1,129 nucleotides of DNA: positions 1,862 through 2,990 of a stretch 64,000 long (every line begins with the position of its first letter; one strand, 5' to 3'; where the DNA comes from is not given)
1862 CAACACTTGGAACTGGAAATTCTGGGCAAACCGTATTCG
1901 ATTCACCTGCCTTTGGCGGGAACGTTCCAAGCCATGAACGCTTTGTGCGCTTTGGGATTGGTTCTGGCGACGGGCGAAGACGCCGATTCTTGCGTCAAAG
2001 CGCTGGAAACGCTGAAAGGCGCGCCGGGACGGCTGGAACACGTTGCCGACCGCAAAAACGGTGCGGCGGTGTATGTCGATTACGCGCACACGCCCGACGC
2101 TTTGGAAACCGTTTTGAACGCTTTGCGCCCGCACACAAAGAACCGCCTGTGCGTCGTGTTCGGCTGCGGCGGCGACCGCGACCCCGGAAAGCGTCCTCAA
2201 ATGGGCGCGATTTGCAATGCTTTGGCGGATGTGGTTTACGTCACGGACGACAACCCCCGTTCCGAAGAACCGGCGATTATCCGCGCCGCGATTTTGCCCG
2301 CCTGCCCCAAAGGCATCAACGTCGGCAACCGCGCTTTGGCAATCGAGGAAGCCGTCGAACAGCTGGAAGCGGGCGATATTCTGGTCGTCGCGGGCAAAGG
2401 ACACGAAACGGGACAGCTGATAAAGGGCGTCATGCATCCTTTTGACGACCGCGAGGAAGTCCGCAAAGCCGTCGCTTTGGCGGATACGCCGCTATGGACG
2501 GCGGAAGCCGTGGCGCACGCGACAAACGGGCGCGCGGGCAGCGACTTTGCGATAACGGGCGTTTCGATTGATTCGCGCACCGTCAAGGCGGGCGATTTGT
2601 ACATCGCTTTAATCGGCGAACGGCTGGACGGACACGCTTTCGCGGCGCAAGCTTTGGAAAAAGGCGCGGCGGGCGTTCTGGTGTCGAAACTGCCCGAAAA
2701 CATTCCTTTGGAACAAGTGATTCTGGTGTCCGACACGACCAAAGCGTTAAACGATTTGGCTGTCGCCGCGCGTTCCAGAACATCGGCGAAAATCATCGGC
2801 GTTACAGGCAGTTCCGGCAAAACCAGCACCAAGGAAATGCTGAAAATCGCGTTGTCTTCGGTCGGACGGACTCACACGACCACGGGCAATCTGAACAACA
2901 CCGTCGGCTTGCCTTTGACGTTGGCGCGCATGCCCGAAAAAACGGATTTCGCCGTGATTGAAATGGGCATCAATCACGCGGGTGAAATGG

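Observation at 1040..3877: In-frame murE-murF gene fusion encoding one 945-aa bifunctional Mur ligase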

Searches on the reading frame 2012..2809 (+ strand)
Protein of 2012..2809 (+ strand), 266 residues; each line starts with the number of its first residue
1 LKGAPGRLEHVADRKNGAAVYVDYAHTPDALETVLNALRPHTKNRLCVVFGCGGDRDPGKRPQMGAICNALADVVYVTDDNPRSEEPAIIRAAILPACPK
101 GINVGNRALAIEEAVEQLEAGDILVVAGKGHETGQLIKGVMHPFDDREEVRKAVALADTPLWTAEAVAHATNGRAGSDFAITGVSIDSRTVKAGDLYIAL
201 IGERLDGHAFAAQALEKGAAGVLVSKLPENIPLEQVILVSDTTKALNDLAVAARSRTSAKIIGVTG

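Call 43: predict_structure(alignment_id=A3)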
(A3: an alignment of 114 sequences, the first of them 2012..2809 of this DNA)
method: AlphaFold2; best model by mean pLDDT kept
length: 266 residues; sequences in the alignment: 114
mean_pLDDT: 93.3   pTM: 0.85
mean pLDDT of the five models: 93.3, 92.3, 92.3, 90.6, 90.5
residues with pLDDT >= 90: 217; 70-90: 40; 50-70: 9; < 50: 0
segments of 3 or more residues with pLDDT < 50: none
pLDDT, mean of each block of 10 residues (from residue 1): 73 95 94 98 98 88 98 97 92 98 96 97 92 76 91 96 98 98 95 96 94 96 93 97 97 90 80
secondary structure, 60 per line:
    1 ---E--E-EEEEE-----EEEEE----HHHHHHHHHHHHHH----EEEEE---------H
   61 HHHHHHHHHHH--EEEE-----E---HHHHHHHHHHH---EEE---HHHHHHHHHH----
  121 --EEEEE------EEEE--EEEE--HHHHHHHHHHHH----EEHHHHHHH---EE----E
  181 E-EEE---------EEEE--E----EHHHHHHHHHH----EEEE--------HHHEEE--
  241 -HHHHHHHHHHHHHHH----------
elements in order: E9-13 E19-23 H28-41 E46-50 H60-71 E74-77 H87-97 E101-103 H107-116 E123-127 E134-137 E140-143 H146-157 H164-170 E183-185 E195-198 H207-216 E221-224 E236-238 H242-256

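Call 45: fold_search(model_id=the predicted structure, library=pdb)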
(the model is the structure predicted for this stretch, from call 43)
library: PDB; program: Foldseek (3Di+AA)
matches with E <= 10: 1266; with E <= 0.001: 103
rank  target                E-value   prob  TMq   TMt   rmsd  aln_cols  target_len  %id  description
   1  8f5d                  5.7e-22  1.00  0.55  0.20  13.7       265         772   40  Architecture of the MurE-MurF ligase bacterial cell wall biosynthesis complex (released 2023-06-07)
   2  8g6p                  1.1e-16  1.00  0.54  0.29   1.8       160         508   49  Crystal structure of Mycobacterium thermoresistibile MurE in complex with ADP and 2,6-Diaminopimelic acid (released 2023-04-05)
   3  7b6q_A                2.9e-16  1.00  0.56  0.31   1.6       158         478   46  Crystal structure of MurE from E.coli in complex with Z57299526 (released 2020-12-23)
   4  7b6o_B                3.3e-16  1.00  0.55  0.31   1.6       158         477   46  Crystal structure of E.coli MurE mutant - C269S C340S C450S (released 2020-12-23)
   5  7b53_A                4.0e-16  1.00  0.56  0.31   1.6       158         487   46  Crystal structure of MurE from E.coli (released 2020-12-16)
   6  7b53_B                4.0e-16  1.00  0.55  0.31   1.7       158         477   46  Crystal structure of MurE from E.coli (released 2020-12-16)
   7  2xja_A                4.0e-16  1.00  0.53  0.29   2.0       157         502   51  Structure of MurE from M.tuberculosis with dipeptide and ADP (released 2010-08-18)
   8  2xja_C                4.2e-16  1.00  0.55  0.30   1.8       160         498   49  Structure of MurE from M.tuberculosis with dipeptide and ADP (released 2010-08-18)
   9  7b6p_A                4.8e-16  1.00  0.56  0.31   1.6       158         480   46  Crystal structure of E.coli MurE - C269S C340S C450S in complex with Ellman's reagent (released 2020-12-23)
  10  4bub_B                5.1e-16  1.00  0.56  0.31   1.8       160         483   41  CRYSTAL STRUCTURE OF MURE LIGASE FROM THERMOTOGA MARITIMA IN COMPLEX WITH ADP (released 2013-07-17)
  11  7b68_A                6.5e-16  1.00  0.56  0.30   1.6       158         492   46  Crystal structure of MurE from E.coli in complex with Z57299526 (released 2020-12-23)
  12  7b6l_B                8.3e-16  1.00  0.55  0.31   1.6       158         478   46  Crystal structure of MurE from E.coli in complex with Z57299368 (released 2020-12-23)
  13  2wtz_A                1.0e-15  1.00  0.53  0.29   2.0       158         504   50  MurE ligase of Mycobacterium Tuberculosis (released 2009-12-15)
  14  7b6o_A                1.1e-15  1.00  0.56  0.31   1.6       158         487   46  Crystal structure of E.coli MurE mutant - C269S C340S C450S (released 2020-12-23)
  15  2xja_B                1.2e-15  1.00  0.55  0.29   1.7       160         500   49  Structure of MurE from M.tuberculosis with dipeptide and ADP (released 2010-08-18)
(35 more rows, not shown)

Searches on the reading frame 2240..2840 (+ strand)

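Call 17: search_solved_structures(query=window:2240-2840:+, max_evalue=0.00001, show_alignments=2)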
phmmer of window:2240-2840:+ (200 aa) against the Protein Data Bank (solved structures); distinct sequences matched with E-value up to 0.00001: 20.
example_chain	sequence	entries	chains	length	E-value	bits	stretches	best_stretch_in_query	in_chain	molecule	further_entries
8f5d_A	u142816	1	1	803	4.3e-36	127.9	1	1-200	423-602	Multifunctional fusion protein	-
8g6p_A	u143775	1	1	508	1.8e-23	86.8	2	1-78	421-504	UDP-N-acetylmuramoyl-L-alanyl-D-glutamate--2,6-diaminopimelate ligase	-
8w9z_N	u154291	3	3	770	3.5e-22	82.6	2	102-198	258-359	UDP-N-acetylmuramoyl-L-alanyl-D-glutamate--2, 6-diaminopimelate ligase-like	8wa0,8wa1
2wtz_A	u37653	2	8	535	5.3e-19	72.2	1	1-78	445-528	UDP-N-ACETYLMURAMOYL-L-ALANYL-D-GLUTAMATE--2,6-DIAMINOPIMELATE LIGASE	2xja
1gg4_A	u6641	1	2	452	2.5e-18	70.1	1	95-200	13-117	UDP-N-ACETYLMURAMOYLALANYL-D-GLUTAMYL-2,6-DIAMINOPIMELATE-D-ALANYL-D-ALANYL LIGASE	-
7b6o_A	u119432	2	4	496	3.1e-18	69.8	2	104-199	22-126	UDP-N-acetylmuramoyl-L-alanyl-D-glutamate-2,6-diaminopimelate ligase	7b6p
1e8c_A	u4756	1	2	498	1e-17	68.1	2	104-199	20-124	UDP-N-ACETYLMURAMOYLALANYL-D-GLUTAMATE--2,6-DIAMINOPIMELATE LIGASE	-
7b53_A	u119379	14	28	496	1.1e-17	68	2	104-199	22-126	UDP-N-acetylmuramoyl-L-alanyl-D-glutamate--2,6-diaminopimelate ligase | UDP-N-acetylmuramoyl-L-alanyl-D-glutamate-2,6-diaminopimelate ligase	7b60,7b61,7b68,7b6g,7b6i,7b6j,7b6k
4cvk_A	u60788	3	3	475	1.1e-16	64.7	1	99-200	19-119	UDP-N-acetylmuramoyl-tripeptide--D-alanyl-D-alanine ligase | UDP-N-ACETYLMURAMOYL-TRIPEPTIDE--D-ALANYL-D- ALANINE LIGASE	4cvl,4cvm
4bub_A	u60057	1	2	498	2.6e-16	63.5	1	98-198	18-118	UDP-N-ACETYLMURAMOYL-L-ALANYL-D-GLUTAMATE--LD-LYSINE LIGASE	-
8xzv_J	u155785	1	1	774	3.2e-16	63.2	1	102-197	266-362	MurE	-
7d27_A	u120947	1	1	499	2.7e-15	60.2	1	2-79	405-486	UDP-N-acetylmuramoyl-L-alanyl-D-glutamate--2,6-diaminopimelate ligase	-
8qma_O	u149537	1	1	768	6.2e-15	59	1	101-198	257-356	PAP11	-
8r5o_Q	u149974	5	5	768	6.2e-15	59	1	101-198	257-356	PAP11 | PAP11, MurE-like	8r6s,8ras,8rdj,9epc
4ziy_A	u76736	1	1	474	7.9e-15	58.6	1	85-200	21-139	UDP-N-acetylmuramoyl-tripeptide--D-alanyl-D-alanine ligase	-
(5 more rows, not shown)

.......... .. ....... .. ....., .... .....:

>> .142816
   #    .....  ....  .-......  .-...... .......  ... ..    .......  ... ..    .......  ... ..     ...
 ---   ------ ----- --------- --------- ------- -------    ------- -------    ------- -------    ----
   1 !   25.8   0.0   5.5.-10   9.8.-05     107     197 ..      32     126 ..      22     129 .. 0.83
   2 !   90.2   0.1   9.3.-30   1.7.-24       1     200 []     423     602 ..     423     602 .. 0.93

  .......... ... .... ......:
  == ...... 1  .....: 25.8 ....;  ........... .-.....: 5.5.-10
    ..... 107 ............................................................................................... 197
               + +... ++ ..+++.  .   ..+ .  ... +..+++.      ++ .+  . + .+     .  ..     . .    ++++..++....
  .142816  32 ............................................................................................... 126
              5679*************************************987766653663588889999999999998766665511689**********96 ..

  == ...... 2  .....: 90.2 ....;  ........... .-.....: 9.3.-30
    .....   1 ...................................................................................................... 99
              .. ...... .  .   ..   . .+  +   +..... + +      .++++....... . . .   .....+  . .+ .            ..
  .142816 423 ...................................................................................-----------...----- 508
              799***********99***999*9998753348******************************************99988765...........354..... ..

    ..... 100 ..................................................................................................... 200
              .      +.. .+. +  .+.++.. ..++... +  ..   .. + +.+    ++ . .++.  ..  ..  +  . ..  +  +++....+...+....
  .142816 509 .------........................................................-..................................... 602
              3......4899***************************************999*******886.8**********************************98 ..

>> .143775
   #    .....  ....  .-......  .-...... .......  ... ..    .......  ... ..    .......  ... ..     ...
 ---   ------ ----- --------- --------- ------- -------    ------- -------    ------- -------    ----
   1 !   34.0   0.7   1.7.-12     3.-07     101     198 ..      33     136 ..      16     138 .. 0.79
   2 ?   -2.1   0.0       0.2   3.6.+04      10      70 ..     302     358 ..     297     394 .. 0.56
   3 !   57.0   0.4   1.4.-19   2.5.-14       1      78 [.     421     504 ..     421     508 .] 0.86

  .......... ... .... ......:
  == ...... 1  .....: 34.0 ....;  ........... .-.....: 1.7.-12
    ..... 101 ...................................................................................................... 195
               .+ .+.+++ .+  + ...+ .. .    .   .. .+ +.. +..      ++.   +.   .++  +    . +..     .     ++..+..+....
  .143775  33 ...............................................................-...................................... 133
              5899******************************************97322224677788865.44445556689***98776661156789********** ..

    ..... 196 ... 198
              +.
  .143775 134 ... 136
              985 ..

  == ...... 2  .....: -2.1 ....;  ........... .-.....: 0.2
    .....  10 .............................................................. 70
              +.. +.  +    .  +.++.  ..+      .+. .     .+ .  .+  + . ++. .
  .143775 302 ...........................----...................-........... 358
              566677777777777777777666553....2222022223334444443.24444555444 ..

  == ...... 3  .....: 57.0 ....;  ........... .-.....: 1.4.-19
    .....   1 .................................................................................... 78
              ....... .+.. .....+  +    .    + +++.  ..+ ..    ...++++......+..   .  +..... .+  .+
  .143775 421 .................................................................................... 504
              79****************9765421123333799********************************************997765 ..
